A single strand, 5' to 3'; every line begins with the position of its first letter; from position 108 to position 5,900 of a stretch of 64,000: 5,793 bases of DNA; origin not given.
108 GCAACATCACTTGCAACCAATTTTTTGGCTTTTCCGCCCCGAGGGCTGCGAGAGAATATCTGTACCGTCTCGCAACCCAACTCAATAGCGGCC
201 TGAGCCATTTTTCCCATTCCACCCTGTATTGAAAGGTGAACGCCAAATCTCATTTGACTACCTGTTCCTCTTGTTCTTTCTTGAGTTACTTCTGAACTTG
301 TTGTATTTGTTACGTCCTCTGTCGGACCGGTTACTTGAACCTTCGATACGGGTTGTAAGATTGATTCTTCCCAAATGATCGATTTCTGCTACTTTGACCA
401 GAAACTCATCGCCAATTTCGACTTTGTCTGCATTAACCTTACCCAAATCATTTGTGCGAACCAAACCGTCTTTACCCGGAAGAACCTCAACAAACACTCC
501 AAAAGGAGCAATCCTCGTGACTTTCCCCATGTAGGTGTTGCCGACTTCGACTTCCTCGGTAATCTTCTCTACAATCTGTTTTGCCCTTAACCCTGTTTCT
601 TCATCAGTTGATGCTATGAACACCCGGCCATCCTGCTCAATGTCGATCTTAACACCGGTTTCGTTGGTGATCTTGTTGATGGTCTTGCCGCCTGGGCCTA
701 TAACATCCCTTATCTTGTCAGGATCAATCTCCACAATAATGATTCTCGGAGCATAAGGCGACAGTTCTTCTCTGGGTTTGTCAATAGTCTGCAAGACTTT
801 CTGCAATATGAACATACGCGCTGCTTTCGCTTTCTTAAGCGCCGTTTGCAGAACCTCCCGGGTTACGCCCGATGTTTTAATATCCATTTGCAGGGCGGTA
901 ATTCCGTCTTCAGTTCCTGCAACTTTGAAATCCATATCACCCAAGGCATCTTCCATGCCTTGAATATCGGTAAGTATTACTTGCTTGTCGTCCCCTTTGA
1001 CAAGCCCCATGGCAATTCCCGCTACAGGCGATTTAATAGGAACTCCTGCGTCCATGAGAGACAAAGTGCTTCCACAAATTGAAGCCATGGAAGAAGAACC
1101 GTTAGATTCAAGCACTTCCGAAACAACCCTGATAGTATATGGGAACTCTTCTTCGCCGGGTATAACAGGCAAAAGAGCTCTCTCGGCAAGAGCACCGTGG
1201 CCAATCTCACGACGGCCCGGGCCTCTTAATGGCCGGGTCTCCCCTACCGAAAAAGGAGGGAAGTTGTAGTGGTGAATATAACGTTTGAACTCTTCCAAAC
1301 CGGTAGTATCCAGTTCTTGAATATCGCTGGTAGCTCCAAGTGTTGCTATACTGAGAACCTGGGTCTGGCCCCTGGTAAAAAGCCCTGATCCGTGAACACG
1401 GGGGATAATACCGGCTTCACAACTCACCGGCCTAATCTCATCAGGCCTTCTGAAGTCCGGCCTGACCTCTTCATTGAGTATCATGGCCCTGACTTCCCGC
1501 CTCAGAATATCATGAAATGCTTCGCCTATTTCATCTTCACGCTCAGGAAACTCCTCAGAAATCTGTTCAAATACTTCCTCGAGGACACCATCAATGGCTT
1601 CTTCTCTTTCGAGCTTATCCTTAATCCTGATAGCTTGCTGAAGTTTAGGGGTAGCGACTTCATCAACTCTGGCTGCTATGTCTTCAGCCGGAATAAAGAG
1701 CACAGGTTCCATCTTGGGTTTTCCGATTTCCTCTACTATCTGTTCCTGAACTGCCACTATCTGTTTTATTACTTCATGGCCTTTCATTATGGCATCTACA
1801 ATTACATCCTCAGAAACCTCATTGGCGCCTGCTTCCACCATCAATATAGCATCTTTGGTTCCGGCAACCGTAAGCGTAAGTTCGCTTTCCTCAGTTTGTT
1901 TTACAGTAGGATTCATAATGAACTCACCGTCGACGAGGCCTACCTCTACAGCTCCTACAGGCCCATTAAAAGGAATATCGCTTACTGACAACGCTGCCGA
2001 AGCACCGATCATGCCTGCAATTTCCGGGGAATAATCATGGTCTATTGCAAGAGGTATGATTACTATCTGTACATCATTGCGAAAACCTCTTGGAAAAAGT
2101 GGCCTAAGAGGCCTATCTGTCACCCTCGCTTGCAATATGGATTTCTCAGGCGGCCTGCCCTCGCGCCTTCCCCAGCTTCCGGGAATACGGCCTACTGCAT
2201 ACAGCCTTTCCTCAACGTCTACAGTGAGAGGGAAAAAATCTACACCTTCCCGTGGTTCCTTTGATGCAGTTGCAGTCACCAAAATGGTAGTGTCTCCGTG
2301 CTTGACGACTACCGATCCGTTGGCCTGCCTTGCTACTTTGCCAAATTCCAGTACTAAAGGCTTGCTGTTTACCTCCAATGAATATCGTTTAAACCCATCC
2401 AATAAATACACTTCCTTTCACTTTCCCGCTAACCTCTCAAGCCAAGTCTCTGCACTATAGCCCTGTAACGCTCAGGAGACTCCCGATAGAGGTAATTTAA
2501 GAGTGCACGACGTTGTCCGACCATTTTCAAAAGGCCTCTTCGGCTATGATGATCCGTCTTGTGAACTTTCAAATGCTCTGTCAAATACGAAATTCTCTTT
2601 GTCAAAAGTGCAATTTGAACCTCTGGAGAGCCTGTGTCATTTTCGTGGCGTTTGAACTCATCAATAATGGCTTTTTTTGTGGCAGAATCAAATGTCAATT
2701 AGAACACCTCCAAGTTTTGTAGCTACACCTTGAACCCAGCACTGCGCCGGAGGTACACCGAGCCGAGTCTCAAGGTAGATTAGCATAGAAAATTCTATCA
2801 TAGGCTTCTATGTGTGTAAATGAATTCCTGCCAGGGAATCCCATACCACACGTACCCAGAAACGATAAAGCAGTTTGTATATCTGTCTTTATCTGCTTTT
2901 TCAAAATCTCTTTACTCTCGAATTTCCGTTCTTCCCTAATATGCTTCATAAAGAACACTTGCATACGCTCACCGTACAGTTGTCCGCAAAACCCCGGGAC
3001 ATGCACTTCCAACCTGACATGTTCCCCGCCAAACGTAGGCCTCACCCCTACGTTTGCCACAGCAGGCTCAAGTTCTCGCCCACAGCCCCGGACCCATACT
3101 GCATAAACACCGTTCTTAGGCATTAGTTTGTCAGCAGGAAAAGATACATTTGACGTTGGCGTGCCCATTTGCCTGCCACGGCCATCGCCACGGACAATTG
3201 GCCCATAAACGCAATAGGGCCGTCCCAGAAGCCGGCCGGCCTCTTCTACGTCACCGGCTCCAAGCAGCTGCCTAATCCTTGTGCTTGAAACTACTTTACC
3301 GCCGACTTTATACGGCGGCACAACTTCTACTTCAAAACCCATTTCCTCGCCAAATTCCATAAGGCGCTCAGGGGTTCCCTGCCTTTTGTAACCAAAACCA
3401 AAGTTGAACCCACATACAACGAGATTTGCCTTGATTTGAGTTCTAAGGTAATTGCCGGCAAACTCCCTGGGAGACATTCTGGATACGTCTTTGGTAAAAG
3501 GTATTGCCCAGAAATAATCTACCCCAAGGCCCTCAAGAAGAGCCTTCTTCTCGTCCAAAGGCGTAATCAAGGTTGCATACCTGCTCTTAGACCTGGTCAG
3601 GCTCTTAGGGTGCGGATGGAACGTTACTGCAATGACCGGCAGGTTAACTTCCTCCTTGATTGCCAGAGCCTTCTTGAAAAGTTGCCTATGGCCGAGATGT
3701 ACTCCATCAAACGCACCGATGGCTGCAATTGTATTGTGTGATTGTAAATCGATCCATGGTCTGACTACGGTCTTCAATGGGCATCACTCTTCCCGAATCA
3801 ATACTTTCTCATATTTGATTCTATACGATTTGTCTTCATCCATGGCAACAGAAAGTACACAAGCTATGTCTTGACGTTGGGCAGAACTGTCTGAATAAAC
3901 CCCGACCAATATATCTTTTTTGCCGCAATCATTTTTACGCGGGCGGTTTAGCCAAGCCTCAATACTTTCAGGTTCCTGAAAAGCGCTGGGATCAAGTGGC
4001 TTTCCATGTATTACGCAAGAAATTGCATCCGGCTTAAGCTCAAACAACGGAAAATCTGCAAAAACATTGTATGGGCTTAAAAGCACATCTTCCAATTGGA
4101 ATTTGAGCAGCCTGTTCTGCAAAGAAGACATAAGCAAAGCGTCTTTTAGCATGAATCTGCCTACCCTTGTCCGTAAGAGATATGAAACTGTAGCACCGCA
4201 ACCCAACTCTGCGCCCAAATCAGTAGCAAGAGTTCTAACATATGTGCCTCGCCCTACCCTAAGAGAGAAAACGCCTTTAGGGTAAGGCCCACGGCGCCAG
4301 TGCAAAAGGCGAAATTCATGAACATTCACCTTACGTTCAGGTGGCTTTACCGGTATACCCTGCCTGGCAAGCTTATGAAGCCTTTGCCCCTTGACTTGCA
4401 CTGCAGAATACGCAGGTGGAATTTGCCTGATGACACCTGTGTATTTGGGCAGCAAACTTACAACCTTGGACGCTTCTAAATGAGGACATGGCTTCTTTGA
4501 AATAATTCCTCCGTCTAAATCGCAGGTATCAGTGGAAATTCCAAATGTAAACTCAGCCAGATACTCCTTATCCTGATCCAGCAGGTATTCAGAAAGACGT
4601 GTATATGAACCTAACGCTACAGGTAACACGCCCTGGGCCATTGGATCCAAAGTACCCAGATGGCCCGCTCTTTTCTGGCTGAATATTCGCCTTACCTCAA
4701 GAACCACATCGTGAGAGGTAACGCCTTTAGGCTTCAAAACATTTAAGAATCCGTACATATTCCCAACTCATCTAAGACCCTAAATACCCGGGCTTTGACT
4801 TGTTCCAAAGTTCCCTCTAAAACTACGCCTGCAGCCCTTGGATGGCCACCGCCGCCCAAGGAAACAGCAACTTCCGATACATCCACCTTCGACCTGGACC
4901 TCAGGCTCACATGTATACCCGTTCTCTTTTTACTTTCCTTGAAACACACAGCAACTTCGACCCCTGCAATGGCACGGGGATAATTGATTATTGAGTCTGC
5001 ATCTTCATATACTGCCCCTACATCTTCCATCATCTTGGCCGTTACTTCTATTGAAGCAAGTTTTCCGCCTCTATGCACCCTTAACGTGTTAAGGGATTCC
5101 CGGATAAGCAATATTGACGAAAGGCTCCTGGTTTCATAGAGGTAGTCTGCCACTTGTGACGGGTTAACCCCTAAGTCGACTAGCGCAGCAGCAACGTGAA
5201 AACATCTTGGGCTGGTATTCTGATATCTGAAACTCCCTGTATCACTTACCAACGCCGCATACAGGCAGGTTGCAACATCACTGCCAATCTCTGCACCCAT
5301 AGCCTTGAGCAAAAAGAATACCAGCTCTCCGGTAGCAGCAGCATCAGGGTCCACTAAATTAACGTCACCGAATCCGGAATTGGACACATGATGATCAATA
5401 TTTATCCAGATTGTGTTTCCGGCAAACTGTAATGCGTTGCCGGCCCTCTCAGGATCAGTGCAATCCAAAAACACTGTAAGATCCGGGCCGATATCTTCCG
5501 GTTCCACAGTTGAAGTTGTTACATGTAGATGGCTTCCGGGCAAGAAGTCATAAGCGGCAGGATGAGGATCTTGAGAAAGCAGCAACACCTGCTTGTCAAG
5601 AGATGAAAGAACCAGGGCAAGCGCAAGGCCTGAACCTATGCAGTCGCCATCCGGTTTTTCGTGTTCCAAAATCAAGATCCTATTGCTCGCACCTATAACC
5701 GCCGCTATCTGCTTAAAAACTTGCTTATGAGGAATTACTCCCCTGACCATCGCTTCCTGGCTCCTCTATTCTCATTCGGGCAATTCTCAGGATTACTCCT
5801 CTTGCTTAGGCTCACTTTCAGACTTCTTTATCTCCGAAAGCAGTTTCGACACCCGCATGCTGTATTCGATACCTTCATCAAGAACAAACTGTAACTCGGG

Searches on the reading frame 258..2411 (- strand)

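Call 43: search_protein_families(library=ncbifam, proteins=[window:258-2411:-], max_evalue=1e-10)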
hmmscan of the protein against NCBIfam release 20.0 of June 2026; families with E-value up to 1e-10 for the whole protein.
window:258-2411:- (717 aa): 6 families
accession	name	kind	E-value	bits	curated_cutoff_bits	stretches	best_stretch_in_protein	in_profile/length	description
NF008805.1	PRK11824.1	equivalog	3.3e-293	974.3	471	1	11-687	3-680/683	polyribonucleotide nucleotidyltransferase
TIGR03591.1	polynuc_phos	equivalog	2.2e-290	965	525.05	1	14-688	2-687/689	polyribonucleotide nucleotidyltransferase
TIGR02696.1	pppGpp_PNP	exception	5.5e-212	706.1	1106.75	1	19-686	19-719/720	guanosine pentaphosphate synthetase I/polyribonucleotide nucleotidyltransferase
TIGR02065.1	ECX1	equivalog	1.7e-37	128.9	318.7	1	311-536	3-219/230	exosome complex exonuclease Rrp41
TIGR01966.1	RNasePH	equivalog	9.7e-11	41.3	141.5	0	425-531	109-223/236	ribonuclease PH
NF000907.0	PRK00087.1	equivalog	9.9e-11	40.5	624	1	615-688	555-633/671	bifunctional 4-hydroxy-3-methylbut-2-enyl diphosphate reductase/30S ribosomal protein S1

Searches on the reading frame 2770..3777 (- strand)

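Call 43: search_protein_families(library=ncbifam, proteins=[window:2770-3777:-], max_evalue=1e-10)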
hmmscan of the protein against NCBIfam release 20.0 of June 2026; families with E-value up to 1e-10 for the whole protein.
window:2770-3777:- (335 aa): 9 families
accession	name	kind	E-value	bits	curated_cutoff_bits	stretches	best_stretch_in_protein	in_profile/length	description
NF004160.0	PRK05627.1-3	equivalog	2e-92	309.3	295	1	11-307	12-319/325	bifunctional riboflavin kinase/FAD synthetase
NF004162.0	PRK05627.1-5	equivalog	2.8e-77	260.1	241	1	13-308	12-300/304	bifunctional riboflavin kinase/FAD synthetase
NF004159.0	PRK05627.1-2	equivalog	1.9e-74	250.7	306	1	14-309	15-309/326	bifunctional riboflavin kinase/FAD synthetase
TIGR00083.1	ribF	equivalog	5.7e-74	249.1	184.35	1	19-307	3-289/290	riboflavin biosynthesis protein RibF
NF004163.0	PRK05627.1-6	equivalog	6.8e-73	245.5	315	1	12-308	14-308/313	bifunctional riboflavin kinase/FAD synthetase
NF004161.0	PRK05627.1-4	equivalog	3.5e-72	243.1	461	1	13-307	17-311/324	bifunctional riboflavin kinase/FAD synthetase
NF004158.0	PRK05627.1-1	equivalog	5e-62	210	396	1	12-306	14-303/304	bifunctional riboflavin kinase/FAD synthetase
NF045965.1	RibF_rel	equivalog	5.5e-24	85.1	200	1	13-229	11-211/279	FAD synthase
NF005518.0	PRK07143.1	equivalog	6.6e-24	84.8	232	1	13-229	14-207/281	hypothetical protein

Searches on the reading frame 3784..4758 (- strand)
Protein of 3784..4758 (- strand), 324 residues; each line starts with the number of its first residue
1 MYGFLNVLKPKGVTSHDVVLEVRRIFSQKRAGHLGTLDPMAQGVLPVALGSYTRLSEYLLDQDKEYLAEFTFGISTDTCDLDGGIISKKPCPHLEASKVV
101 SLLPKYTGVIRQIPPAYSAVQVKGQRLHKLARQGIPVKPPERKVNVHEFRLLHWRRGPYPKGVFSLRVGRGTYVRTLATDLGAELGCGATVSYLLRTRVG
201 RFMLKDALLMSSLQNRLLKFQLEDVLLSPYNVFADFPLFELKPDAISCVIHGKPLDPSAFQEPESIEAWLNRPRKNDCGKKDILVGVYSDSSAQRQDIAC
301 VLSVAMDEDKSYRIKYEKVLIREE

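Call 43: search_protein_families(library=ncbifam, proteins=[window:3784-4758:-], max_evalue=1e-10)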
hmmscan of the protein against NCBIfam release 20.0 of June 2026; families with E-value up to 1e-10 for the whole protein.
window:3784-4758:- (324 aa): 3 families
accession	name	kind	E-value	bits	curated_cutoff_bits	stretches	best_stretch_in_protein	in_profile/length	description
TIGR00431.1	TruB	equivalog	7.5e-69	231.6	151.45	1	2-213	2-210/210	tRNA pseudouridine(55) synthase TruB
NF003280.0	PRK04270.1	equivalog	6.3e-33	113.9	242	1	2-255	31-253/323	RNA-guided pseudouridylation complex pseudouridine synthase subunit Cbf5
TIGR00425.1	CBF5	equivalog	3.8e-25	88.7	238.15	1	2-68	34-100/322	RNA-guided pseudouridylation complex pseudouridine synthase subunit Cbf5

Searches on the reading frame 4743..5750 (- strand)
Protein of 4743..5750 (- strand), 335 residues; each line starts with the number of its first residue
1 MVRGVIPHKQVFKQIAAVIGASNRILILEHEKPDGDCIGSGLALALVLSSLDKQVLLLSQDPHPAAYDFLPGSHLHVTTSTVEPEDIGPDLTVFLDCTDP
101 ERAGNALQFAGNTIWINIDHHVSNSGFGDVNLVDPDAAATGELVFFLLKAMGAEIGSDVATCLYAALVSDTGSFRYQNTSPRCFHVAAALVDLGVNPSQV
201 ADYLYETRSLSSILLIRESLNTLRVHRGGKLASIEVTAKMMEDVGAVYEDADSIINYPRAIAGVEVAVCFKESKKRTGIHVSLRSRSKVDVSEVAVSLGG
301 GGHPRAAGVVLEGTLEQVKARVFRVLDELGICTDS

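Call 43: search_protein_families(library=ncbifam, proteins=[window:4743-5750:-], max_evalue=1e-10)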
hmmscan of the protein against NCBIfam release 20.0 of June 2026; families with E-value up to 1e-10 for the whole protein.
window:4743-5750:- (335 aa): 2 families
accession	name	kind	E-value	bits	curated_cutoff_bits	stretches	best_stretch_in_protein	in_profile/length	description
NF053633.1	OlncasPapPhNrnA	equivalog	8.9e-31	107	350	1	12-314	6-301/317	bifunctional oligoribonuclease/PAP phosphatase NrnA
NF011110.0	PRK14538.1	equivalog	4.6e-15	54.8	707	1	105-321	464-673/838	putative bifunctional signaling protein/50S ribosomal protein L9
